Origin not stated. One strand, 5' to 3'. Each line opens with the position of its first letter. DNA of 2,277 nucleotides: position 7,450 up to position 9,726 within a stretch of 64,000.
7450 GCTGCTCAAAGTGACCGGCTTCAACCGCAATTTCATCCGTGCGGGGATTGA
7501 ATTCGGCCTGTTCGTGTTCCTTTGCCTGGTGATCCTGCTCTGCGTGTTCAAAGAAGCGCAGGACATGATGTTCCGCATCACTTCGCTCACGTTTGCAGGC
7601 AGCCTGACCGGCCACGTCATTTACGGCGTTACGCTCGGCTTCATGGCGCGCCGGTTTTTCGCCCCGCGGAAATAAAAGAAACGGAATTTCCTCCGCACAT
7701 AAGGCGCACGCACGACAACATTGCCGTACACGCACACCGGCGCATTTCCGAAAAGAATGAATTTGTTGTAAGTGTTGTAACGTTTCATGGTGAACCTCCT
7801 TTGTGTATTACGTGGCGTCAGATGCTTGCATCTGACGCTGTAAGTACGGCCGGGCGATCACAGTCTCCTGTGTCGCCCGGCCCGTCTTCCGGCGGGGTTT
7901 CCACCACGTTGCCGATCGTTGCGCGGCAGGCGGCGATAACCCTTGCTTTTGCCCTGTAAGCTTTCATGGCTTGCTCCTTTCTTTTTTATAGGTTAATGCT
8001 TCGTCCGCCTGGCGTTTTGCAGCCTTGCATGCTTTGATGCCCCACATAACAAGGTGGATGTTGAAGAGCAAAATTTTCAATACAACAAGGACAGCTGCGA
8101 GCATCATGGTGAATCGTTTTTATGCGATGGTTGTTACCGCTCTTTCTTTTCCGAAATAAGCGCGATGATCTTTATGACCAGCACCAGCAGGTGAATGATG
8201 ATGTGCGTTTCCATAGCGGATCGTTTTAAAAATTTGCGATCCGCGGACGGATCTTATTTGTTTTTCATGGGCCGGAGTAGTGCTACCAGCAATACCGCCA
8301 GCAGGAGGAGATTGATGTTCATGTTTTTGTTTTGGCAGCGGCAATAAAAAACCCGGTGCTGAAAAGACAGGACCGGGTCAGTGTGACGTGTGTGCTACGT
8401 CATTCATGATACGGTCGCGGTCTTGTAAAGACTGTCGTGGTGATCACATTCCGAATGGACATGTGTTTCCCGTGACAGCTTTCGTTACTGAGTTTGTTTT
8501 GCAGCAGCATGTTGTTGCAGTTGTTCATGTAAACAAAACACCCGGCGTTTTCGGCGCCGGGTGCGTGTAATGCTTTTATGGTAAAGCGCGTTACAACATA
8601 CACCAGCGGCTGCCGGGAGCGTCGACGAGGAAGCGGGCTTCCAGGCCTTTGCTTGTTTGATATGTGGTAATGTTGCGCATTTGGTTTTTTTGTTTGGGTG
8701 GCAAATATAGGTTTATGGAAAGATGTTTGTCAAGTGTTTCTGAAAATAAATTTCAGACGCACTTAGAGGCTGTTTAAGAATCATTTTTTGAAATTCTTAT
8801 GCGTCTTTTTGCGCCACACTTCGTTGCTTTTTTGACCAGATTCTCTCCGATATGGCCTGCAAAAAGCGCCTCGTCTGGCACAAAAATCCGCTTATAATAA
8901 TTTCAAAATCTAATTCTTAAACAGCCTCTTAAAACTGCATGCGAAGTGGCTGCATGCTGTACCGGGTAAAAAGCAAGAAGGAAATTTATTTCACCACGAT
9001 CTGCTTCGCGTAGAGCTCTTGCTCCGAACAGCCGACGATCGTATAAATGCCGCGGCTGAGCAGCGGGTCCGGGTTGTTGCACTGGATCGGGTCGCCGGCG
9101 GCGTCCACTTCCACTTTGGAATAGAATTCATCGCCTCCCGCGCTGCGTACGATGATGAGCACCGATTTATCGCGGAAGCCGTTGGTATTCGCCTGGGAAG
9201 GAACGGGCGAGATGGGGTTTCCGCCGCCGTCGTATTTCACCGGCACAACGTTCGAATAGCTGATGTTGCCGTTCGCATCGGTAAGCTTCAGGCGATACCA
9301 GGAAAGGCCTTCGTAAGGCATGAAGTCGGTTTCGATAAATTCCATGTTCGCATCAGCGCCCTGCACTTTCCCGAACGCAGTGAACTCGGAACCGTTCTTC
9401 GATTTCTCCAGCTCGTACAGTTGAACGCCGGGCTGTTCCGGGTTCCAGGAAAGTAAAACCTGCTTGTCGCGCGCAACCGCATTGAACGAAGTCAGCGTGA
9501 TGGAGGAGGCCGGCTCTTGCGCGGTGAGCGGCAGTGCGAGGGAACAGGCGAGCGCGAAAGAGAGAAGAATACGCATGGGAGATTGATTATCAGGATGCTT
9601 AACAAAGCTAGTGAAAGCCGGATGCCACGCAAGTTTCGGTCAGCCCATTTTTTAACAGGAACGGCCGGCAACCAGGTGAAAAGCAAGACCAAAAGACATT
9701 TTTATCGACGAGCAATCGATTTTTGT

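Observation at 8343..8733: Two leader-peptide attenuators stacked in series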

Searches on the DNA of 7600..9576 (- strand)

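Call 6: search_rna_families(source=window, start=7600, end=9100, threshold=evalue, max_evalue=10, show_alignments=3)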
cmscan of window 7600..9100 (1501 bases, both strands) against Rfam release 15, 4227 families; matches with E-value up to 10: 12.
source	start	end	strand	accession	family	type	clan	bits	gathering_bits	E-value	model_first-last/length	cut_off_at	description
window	8765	8929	+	RF04205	MIR2606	Gene; miRNA;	-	25.8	139.7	0.38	1-165/165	no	MIR2606 microRNA precursor family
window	7839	7894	+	RF00890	mir-668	Gene; miRNA;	-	23.4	87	0.26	1-66/66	no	mir-668 microRNA precursor family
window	8520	8575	+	RF02067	STnc310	Gene; sRNA;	-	22.3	40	0.25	1-61/61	no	Salmonella enterica sRNA STnc310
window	8322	8376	+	RF04008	mir-4880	Gene; miRNA;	-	19.7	100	0.69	1-75/75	no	mir-4880 microRNA precursor family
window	8774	8919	-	RF03916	MIR400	Gene; miRNA;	-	18.5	83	1.5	1-103/103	no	MIR400 microRNA precursor family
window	8730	8764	-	RF03217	mir-3167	Gene; miRNA;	-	18.3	86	4.9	1-59/59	no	mir-3167 microRNA precursor family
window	8721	8799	-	RF02312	TtnuHACA5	Gene; snRNA; snoRNA; HACA-box;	-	18.1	100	2.6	1-132/132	no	Tetrahymena snoRNA TtnuHACA5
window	8715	8780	+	RF00592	SNORD78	Gene; snRNA; snoRNA; CD-box;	CL00051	18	38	3.9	1-65/65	no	Small nucleolar RNA SNORD78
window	8772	8922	+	RF04213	MIR7807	Gene; miRNA;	-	17.9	90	2.2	1-134/134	no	MIR7807 microRNA precursor family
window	8531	8618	-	RF02837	anti-hemB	Gene; sRNA;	-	16.8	49.5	0.64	1-81/81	no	Burkholderia RNA 7 (anti-hemB)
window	8506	8629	+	RF00563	SNORA53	Gene; snRNA; snoRNA; HACA-box;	-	12.2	38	6.4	1-248/248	no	Small nucleolar RNA SNORA53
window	8864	8953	+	RF01822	RsaJ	Gene; sRNA;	-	11.6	100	8.7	1-287/287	no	RNA Staph. aureus A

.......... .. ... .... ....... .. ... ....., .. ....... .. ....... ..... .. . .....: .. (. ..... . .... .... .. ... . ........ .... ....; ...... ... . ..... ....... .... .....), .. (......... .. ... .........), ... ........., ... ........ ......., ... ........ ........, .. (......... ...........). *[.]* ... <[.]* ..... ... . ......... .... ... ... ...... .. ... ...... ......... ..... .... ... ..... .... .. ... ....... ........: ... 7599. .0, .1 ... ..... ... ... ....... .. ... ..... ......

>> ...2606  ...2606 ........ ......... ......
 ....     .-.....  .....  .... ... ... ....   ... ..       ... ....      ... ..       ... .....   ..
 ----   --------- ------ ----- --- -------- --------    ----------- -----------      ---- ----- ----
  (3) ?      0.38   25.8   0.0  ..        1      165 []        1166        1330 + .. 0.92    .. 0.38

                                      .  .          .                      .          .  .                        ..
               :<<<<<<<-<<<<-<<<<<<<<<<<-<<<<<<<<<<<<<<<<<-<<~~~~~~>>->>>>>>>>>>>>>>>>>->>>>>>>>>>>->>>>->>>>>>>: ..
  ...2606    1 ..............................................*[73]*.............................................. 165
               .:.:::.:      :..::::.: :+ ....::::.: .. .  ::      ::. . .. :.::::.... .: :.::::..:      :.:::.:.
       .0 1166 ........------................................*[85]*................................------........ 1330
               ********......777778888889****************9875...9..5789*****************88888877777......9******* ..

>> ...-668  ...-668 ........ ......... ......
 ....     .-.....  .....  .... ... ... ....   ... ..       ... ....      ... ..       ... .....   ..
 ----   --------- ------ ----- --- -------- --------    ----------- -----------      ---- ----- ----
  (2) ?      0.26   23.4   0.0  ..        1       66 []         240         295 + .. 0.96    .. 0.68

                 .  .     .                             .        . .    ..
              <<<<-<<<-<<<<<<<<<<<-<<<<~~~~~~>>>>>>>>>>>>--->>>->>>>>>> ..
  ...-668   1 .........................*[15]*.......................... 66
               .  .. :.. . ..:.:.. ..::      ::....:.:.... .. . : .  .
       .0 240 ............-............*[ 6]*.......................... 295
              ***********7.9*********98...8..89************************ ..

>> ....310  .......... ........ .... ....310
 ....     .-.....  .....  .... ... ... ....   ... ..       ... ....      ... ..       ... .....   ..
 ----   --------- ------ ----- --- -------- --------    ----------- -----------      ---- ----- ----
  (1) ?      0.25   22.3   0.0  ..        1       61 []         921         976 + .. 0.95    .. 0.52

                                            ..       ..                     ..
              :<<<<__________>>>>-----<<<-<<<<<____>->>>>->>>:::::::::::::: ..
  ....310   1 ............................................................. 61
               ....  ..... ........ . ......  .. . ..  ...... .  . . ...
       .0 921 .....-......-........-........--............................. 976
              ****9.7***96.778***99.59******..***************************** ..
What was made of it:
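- On Any curated Rfam family (including Bacteroid-trp and other leaders, Y_RNA/YrlA): At E up to 10 on 7600-9100 only chance-level hits appear (call 6).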

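Call 36: search_rna_families(sources=[L015, L005, L006, L010, L018, L020, L022, L013, L008], threshold=gathering)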
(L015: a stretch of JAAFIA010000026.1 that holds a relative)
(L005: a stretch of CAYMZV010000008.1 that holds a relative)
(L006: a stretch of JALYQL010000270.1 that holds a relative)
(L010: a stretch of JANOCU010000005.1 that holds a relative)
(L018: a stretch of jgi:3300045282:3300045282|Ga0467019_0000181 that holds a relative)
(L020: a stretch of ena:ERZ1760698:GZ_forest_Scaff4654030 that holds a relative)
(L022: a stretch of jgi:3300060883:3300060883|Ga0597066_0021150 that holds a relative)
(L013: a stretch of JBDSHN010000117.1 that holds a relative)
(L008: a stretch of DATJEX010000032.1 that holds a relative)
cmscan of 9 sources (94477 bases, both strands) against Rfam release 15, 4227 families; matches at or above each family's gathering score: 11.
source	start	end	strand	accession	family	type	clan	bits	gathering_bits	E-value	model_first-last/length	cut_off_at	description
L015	12103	12174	+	RF00005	tRNA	Gene; tRNA;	CL00001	73.1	29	6.6e-14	1-71/71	no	tRNA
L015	11084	11154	+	RF00005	tRNA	Gene; tRNA;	CL00001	64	29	2.1e-11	1-71/71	no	tRNA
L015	11603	11675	+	RF00005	tRNA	Gene; tRNA;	CL00001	63.9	29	2.2e-11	1-71/71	no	tRNA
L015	12004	12077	+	RF00005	tRNA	Gene; tRNA;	CL00001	61.9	29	7.6e-11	1-71/71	no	tRNA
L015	11912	11983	+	RF00005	tRNA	Gene; tRNA;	CL00001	60.7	29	1.6e-10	1-71/71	no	tRNA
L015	12262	12333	+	RF00005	tRNA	Gene; tRNA;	CL00001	60.1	29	2.5e-10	1-71/71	no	tRNA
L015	11698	11771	+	RF00005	tRNA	Gene; tRNA;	CL00001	59.4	29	3.9e-10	1-71/71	no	tRNA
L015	11161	11247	+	RF00005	tRNA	Gene; tRNA;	CL00001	54.5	29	8.4e-09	1-71/71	no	tRNA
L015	10381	10451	+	RF00005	tRNA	Gene; tRNA;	CL00001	54.2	29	1.1e-08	1-71/71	no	tRNA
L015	11781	11851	+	RF00005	tRNA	Gene; tRNA;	CL00001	51.7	29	5.2e-08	1-71/71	no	tRNA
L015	12365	12435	+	RF00005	tRNA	Gene; tRNA;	CL00001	42.5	29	1.7e-05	1-71/71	no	tRNA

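Call 81: search_rna_families(source=L015, start=6600, end=10450, threshold=evalue, max_evalue=1, show_alignments=2)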
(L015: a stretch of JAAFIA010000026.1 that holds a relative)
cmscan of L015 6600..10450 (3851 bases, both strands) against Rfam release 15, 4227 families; matches with E-value up to 1: 7.
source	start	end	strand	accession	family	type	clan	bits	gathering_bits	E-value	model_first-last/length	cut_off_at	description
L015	10381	10450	+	RF00005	tRNA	Gene; tRNA;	CL00001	48.7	29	1.3e-08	1-70/71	3'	tRNA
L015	10137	10247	+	RF02553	YrlA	Gene; sRNA;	-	39.4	69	2.2e-06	1-114/114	no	Y RNA-like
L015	8908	8979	+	RF00005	tRNA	Gene; tRNA;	CL00001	28.7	29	0.0044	1-71/71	no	tRNA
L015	10028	10100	+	RF01852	tRNA-Sec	Gene; tRNA;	CL00001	28.3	47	0.011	1-91/91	no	Selenocysteine transfer RNA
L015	7227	7283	+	RF02278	Betaproteobacteria_toxic_sRNA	Gene; sRNA;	-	21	50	0.53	1-64/64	no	Betaproteobacteria toxic small RNA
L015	6636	6728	-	RF01696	Chlorobi-1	Gene; sRNA;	-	15.8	50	0.96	1-67/67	no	Chlorobi-1 RNA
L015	8853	8918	-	RF00534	SgrS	Gene; antisense;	-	14.9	37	0.55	46-112/232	no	SgrS RNA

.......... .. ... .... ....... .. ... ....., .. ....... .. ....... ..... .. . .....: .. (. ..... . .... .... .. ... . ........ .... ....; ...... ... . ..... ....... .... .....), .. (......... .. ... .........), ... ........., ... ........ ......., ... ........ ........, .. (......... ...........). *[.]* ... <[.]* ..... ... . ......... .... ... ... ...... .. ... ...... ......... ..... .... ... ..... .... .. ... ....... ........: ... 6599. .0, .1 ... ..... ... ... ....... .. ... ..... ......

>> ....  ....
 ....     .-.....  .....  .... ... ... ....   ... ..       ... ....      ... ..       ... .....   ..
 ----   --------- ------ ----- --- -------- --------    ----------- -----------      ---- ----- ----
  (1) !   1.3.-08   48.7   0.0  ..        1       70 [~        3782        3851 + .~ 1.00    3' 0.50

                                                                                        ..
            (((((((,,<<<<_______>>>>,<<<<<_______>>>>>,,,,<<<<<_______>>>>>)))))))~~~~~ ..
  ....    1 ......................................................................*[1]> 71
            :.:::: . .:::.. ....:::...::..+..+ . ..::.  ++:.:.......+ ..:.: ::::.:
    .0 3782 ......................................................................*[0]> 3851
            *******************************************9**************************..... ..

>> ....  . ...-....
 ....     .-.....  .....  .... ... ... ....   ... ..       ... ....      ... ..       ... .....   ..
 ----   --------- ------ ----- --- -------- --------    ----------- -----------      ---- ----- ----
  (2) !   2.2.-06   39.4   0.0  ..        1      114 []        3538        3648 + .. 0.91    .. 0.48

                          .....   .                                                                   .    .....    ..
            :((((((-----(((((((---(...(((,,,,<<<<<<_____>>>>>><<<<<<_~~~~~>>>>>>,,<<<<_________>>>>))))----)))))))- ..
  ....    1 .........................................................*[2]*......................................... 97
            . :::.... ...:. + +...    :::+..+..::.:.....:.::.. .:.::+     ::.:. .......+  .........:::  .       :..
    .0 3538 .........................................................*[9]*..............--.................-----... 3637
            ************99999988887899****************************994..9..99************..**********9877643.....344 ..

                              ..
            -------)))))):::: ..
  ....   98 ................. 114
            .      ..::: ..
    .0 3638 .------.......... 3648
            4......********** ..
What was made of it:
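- On Any curated Rfam family (including Bacteroid-trp and other leaders, Y_RNA/YrlA): Nine relatives searched show no hit on the modules (calls 36, 81).
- No Y_RNA or YrlA hit falls on the modules, even at E up to 10 (call 6) or 1 (call 81).
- Tried and rejected: Y-RNA hypothesis for the modules: rejected (calls 6, 81).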
